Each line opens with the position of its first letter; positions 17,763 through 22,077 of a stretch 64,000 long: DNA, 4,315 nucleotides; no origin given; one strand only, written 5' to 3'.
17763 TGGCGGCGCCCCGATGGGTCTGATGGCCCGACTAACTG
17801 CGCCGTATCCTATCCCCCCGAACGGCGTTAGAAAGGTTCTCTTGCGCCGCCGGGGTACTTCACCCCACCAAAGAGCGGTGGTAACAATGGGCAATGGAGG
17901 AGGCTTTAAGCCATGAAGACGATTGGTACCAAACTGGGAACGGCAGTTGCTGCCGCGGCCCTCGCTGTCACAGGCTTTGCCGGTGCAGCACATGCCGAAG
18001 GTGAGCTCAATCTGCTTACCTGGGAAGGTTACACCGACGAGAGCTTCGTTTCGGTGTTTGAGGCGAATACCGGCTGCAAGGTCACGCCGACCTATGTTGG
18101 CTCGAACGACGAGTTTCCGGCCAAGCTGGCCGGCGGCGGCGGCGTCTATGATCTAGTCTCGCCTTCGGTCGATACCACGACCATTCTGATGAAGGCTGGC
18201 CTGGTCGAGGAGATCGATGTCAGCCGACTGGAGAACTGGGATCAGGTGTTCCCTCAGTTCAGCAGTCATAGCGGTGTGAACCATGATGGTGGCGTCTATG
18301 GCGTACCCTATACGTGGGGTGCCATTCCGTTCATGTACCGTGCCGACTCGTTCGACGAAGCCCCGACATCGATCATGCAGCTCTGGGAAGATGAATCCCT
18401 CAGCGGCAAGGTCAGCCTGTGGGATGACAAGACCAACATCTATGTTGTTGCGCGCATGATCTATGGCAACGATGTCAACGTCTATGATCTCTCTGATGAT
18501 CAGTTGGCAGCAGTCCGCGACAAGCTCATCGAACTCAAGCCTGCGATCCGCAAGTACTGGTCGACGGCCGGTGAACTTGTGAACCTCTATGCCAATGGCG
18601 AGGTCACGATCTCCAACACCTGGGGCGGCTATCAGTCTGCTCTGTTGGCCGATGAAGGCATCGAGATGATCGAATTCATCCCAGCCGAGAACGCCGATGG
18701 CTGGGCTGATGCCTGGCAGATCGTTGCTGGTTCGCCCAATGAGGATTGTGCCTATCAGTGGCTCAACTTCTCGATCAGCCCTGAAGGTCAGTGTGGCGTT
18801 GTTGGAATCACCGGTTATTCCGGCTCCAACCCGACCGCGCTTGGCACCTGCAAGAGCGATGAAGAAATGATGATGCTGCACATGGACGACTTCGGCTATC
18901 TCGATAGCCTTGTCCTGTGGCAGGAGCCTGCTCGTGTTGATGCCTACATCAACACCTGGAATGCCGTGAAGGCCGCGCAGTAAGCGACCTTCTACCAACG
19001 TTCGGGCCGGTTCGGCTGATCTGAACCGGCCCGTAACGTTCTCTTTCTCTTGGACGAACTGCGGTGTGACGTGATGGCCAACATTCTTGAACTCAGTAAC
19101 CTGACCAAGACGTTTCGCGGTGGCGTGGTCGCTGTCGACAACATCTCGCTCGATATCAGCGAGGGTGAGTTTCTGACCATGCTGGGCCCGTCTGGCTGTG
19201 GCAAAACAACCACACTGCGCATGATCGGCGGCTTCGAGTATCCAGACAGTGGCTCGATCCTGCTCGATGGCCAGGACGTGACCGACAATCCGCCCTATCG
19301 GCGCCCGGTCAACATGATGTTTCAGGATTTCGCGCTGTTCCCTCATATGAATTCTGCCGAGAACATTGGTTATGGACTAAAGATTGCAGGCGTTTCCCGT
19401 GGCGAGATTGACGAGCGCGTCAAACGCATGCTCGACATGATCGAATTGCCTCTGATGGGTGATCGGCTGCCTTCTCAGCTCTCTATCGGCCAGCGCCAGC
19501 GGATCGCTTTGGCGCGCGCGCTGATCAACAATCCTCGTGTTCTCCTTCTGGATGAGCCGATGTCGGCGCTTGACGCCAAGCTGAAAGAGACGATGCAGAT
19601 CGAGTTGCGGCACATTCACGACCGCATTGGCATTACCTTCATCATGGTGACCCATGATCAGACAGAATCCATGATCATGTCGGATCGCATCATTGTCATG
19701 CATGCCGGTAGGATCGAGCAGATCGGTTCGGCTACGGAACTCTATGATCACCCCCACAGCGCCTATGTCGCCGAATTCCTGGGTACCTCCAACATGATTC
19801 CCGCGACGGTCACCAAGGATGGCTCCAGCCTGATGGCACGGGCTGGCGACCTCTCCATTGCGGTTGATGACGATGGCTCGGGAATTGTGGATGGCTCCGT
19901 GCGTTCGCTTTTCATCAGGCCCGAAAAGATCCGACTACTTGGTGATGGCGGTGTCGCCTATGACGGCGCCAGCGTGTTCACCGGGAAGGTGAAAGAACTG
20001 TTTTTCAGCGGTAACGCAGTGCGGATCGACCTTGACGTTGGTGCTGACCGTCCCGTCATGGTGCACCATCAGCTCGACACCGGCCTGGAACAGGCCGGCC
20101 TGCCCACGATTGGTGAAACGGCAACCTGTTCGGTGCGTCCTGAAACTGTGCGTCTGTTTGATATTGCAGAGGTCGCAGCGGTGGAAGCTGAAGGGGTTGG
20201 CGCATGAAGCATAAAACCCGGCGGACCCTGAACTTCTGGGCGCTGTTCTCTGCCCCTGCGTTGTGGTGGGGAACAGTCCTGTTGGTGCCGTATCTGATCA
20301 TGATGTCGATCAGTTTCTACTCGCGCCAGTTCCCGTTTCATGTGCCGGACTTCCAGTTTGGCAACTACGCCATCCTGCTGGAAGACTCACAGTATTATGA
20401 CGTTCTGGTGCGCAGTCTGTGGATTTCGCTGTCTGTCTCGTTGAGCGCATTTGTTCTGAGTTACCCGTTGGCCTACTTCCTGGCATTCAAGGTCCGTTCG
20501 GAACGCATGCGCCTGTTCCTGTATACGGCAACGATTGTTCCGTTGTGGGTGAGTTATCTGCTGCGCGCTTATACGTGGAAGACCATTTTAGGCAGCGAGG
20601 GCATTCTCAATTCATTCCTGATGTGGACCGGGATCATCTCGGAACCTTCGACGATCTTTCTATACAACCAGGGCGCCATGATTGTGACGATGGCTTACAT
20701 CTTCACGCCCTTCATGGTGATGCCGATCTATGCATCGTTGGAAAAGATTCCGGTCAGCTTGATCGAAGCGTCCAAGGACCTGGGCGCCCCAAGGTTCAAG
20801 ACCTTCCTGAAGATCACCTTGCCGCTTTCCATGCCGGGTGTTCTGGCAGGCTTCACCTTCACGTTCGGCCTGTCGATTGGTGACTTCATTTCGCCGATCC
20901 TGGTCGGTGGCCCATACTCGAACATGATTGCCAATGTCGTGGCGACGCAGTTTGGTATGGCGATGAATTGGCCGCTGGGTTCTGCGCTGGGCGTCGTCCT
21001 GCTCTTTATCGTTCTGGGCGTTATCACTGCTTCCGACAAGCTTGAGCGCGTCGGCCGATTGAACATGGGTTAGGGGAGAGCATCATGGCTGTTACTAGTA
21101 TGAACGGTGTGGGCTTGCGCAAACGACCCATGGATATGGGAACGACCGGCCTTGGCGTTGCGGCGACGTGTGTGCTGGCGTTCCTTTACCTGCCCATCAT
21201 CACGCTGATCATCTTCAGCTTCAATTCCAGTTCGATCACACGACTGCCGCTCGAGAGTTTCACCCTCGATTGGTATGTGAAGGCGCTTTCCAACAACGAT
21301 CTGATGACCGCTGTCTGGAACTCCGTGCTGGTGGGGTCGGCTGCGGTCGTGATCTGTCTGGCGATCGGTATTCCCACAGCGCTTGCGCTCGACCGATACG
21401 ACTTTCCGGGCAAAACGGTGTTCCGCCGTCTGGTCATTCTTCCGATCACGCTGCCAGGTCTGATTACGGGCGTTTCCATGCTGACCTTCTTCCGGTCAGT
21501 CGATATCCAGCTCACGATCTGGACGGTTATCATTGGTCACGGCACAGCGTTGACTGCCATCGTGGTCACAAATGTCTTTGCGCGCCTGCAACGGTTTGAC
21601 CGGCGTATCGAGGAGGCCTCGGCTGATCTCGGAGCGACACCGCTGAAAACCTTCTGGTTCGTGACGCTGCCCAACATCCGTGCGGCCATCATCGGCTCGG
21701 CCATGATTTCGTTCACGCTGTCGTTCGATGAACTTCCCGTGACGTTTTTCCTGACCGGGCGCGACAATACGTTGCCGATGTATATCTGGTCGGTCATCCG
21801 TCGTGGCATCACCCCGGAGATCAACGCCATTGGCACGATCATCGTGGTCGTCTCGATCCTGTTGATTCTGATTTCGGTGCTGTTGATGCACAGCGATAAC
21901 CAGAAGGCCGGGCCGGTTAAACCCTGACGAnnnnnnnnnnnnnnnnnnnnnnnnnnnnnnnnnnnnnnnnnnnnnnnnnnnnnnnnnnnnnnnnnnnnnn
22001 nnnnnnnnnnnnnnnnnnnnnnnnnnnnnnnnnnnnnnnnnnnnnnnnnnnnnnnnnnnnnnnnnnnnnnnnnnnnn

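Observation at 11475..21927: Sigma-54-controlled locus: two GS-like ligases, a PhyH dioxygenase, a PAS enhancer-binding protein and a PotD-type ABC importer, apparently undescribed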

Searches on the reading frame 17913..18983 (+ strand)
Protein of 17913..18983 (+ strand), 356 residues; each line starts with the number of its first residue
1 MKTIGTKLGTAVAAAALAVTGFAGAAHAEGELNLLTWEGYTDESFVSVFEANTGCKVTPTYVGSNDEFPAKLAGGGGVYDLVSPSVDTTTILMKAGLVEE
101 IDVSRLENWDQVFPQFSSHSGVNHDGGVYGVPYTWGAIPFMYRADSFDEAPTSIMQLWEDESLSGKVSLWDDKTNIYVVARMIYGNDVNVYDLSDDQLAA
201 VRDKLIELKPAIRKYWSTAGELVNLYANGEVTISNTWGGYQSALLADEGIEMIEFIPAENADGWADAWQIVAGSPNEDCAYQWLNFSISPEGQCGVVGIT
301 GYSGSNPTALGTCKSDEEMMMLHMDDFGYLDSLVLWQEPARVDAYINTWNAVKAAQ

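Call 3: search_protein_families(library=pfam, proteins=[window:17913-18983:+])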
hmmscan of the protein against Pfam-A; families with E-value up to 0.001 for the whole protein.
window:17913-18983:+ (356 aa): 4 families
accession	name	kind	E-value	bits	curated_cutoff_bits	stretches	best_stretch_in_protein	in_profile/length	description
PF13416.11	SBP_bac_8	-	1.8e-25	90.7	27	1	48-316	5-274/279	Bacterial extracellular solute-binding protein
PF01547.30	SBP_bac_1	-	2.5e-17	64.3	26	1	43-293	16-306/307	Bacterial extracellular solute-binding protein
PF13343.11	SBP_bac_6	-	2.7e-07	30.7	24.6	1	92-324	24-239/245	Bacterial extracellular solute-binding protein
PF13531.11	SBP_bac_11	-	3.3e-05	24.2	25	1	46-293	17-218/227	Bacterial extracellular solute-binding protein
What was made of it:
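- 17913..18983 (+): PotD/YdcS-family periplasmic substrate-binding protein. SBP_bac_8 (call 3).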

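Call 4: search_protein_families(library=ncbifam, proteins=[window:17913-18983:+])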
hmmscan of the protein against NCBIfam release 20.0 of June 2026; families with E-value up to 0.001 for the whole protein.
window:17913-18983:+ (356 aa): 4 families
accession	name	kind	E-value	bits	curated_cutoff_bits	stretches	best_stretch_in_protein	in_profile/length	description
NF041888.1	ABC_SBP_YdcS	equivalog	9.4e-41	139.9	725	1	16-340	18-356/379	putative ABC transporter substrate-binding protein YdcS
NF007048.0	PRK09501.1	equivalog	3.9e-28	98.4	582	1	11-309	8-300/348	spermidine/putrescine ABC transporter substrate-binding protein PotD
NF007962.0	PRK10682.1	equivalog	1e-26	93.9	636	1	7-309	7-321/370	spermidine/putrescine ABC transporter substrate-binding protein PotF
NF007011.0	PRK09474.1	equivalog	7.5e-05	21.7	291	1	12-188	13-192/396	maltose/maltodextrin ABC transporter substrate-binding protein MalE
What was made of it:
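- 17913..18983 (+): It is far below the YdcS, PotD and PotF cut-offs (call 4).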

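Call 27: search_solved_structures(query=window:17913-18983:+, max_evalue=0.00001)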
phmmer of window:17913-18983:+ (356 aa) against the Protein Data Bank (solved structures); distinct sequences matched with E-value up to 0.00001: 28.
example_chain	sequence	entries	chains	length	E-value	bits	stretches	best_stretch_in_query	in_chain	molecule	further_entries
6nlp_A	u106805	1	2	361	2.8e-33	118.6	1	28-340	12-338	Bacterial extracellular solute-binding family protein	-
7oys_A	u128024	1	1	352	1.4e-26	96.5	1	31-309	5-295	Putrescine-binding periplasmic protein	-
7oyu_A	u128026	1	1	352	1.5e-26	96.5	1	31-309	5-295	Putrescine-binding periplasmic protein PotF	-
7oyx_A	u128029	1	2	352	1.7e-26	96.3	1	31-309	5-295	Putrescine-binding periplasmic protein PotF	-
7oyv_A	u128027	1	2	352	2.3e-26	95.8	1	31-309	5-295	Putrescine-binding periplasmic protein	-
7oyt_A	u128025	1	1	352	2.7e-26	95.6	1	31-309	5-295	Putrescine-binding periplasmic protein PotF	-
8y5h_E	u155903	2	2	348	3e-26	95.4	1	12-308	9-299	Spermidine/putrescine-binding periplasmic protein | Putrescine-binding periplasmic protein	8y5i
7oyw_A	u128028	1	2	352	3.1e-26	95.4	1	31-309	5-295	Putrescine-binding periplasmic protein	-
7oyz_A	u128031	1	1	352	5.1e-26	94.7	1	31-309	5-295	Putrescine-binding periplasmic protein PotF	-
7oyy_A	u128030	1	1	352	5.7e-26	94.5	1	31-309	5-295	Putrescine-binding periplasmic protein PotF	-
4gl0_A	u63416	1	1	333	2.6e-25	92.4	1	29-326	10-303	Lmo0810 protein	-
4eqb_A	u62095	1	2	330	2.8e-25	92.3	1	31-309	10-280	Spermidine/putrescine ABC superfamily ATP binding cassette transporter, binding protein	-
8asz_A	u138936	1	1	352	5.9e-25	91.2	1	31-310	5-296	Putrescine-binding periplasmic protein PotF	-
7xjm_A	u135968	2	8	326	1.5e-24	89.9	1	29-304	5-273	Putrescine-binding periplasmic protein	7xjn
1a99_A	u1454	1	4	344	2.6e-24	89.1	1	31-310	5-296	PUTRESCINE-BINDING PROTEIN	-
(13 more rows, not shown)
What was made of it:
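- The SBP's nearest characterised relatives are YdcS, PotF and PotD (calls 4, 27).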

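Call 54: search_solved_structures(query=window:17913-18983:+, max_evalue=1e-26, show_alignments=2)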
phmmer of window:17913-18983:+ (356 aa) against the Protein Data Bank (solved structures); distinct sequences matched with E-value up to 1e-26: 1.
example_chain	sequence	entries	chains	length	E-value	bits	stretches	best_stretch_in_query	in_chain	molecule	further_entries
6nlp_A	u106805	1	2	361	2.8e-33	118.6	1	28-340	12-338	Bacterial extracellular solute-binding family protein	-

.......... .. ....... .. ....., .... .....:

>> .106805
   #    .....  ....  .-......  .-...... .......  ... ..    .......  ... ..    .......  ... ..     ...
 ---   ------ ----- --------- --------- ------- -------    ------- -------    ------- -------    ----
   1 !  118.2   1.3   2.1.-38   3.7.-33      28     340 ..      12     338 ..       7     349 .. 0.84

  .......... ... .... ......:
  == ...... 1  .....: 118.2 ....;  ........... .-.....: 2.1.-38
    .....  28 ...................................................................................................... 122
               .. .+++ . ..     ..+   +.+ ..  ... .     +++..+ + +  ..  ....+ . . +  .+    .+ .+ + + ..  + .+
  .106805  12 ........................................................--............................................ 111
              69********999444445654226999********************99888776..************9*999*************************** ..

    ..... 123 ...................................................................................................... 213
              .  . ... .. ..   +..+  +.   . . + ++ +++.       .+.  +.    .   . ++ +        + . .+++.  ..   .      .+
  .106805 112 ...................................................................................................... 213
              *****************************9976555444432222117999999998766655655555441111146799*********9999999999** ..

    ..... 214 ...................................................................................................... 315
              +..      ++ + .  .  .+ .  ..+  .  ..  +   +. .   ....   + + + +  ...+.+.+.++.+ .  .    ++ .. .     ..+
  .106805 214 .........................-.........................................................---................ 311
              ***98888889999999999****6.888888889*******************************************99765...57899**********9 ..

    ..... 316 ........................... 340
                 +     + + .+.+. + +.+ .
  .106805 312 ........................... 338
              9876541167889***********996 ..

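Call 66: search_solved_structures(query=window:17913-18983:+, max_evalue=2e-26, show_alignments=2)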
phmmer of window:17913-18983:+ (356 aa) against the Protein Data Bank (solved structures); distinct sequences matched with E-value up to 2e-26: 4.
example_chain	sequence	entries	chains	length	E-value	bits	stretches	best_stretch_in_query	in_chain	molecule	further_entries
6nlp_A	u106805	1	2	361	2.8e-33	118.6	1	28-340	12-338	Bacterial extracellular solute-binding family protein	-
7oys_A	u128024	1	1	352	1.4e-26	96.5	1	31-309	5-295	Putrescine-binding periplasmic protein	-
7oyu_A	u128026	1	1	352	1.5e-26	96.5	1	31-309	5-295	Putrescine-binding periplasmic protein PotF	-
7oyx_A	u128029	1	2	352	1.7e-26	96.3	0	31-309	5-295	Putrescine-binding periplasmic protein PotF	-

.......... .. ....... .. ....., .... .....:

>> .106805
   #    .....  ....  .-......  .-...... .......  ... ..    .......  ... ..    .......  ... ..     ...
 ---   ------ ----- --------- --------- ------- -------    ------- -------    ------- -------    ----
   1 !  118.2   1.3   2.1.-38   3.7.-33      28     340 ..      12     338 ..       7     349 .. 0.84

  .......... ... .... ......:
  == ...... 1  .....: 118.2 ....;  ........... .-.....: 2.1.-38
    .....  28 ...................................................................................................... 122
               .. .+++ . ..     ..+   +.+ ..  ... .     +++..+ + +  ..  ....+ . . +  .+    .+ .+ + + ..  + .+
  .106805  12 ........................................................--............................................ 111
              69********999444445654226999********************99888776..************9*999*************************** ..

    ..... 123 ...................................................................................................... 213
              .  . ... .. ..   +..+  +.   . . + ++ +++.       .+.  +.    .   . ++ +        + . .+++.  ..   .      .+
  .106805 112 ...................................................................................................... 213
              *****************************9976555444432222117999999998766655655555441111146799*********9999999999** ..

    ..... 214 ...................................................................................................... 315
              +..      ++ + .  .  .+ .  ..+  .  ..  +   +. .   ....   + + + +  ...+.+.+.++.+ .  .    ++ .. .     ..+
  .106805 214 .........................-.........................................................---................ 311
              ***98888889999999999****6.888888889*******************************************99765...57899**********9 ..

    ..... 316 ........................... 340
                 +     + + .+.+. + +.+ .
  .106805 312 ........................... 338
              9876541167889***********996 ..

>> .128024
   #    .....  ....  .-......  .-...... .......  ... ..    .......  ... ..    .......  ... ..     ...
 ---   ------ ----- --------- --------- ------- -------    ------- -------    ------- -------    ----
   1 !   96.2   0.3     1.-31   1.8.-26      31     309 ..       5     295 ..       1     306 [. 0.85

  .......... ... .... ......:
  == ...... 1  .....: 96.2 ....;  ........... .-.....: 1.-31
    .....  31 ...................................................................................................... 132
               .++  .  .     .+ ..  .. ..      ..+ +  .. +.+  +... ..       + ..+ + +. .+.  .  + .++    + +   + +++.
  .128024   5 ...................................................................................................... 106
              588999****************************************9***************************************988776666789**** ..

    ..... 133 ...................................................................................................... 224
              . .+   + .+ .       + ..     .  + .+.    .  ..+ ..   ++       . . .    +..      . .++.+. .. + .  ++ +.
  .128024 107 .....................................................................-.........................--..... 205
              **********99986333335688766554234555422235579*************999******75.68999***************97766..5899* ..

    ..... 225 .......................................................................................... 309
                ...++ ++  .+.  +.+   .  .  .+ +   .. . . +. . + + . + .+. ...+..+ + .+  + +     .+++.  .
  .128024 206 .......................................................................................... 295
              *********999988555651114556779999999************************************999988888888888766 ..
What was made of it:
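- On PotD/PotF polyamine-binding proteins: The SBP keeps W37, Y40, W244, D278 and Y314 but has E185->N and a gap at D247 (call 66).
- Closest known: Puu/Pau gamma-glutamyl polyamine catabolism. Different: The SBP lacks two of PotF's acidic ligand anchors (call 66).
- It lacks PotF E185 and D247 (calls 4, 66).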

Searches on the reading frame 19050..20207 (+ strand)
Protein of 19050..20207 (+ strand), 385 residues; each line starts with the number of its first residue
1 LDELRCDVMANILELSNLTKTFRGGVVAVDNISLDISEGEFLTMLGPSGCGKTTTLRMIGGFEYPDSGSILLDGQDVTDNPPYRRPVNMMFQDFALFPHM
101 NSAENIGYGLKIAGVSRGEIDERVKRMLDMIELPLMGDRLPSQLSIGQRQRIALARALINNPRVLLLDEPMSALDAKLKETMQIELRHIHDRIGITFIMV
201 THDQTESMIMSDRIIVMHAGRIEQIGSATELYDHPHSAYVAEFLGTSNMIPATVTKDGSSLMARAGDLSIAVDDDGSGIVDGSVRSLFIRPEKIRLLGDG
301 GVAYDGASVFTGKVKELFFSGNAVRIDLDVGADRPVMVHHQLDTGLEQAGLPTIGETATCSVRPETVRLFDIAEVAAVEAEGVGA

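Call 9: search_protein_families(library=pfam, proteins=[window:19050-20207:+])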
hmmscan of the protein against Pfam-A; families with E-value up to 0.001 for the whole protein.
window:19050-20207:+ (385 aa): 4 families
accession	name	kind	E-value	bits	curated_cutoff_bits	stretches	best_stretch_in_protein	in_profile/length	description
PF00005.33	ABC_tran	-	3.3e-36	125.4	25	1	30-171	2-136/137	ABC transporter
PF08402.16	TOBE_2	-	7.9e-08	32.7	21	1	288-370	2-76/76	TOBE domain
PF13304.12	AAA_21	-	0.0002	22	27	0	104-203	197-299/304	AAA domain, putative AbiEii toxin, Type IV TA system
PF13401.12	AAA_22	-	0.00067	20.4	27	0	39-206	5-127/130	AAA domain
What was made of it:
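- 19050..20207 (+): ABC transporter ATPase (PotA-like, with a TOBE_2 domain). ABC_tran and TOBE_2 hits (call 9).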

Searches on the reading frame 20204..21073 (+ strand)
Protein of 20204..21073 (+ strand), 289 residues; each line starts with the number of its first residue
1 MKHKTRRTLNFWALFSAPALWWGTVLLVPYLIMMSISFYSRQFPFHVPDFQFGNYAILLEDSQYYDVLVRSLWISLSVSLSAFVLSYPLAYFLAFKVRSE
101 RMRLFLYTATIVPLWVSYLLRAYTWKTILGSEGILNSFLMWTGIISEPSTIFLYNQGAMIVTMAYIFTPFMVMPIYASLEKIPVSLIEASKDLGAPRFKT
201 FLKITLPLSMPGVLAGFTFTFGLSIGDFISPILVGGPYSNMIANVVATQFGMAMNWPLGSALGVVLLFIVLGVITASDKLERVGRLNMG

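Call 9: search_protein_families(library=pfam, proteins=[window:20204-21073:+])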
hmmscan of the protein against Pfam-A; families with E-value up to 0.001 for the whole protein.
window:20204-21073:+ (289 aa): 1 family
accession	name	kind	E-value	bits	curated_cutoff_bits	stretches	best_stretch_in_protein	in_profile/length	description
PF00528.27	BPD_transp_1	-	2e-16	60.7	26.4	1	87-275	2-171/184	Binding-protein-dependent transport system inner membrane component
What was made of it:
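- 20204..21073 (+): ABC permease 1. BPD_transp_1 (call 9).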

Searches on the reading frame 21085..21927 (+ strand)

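Call 9: search_protein_families(library=pfam, proteins=[window:21085-21927:+])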
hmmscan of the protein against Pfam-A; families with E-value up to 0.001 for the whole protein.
window:21085-21927:+ (280 aa): 1 family
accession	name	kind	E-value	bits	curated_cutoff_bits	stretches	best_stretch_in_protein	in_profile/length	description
PF00528.27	BPD_transp_1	-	2.8e-13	50.4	26.4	1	95-268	1-175/184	Binding-protein-dependent transport system inner membrane component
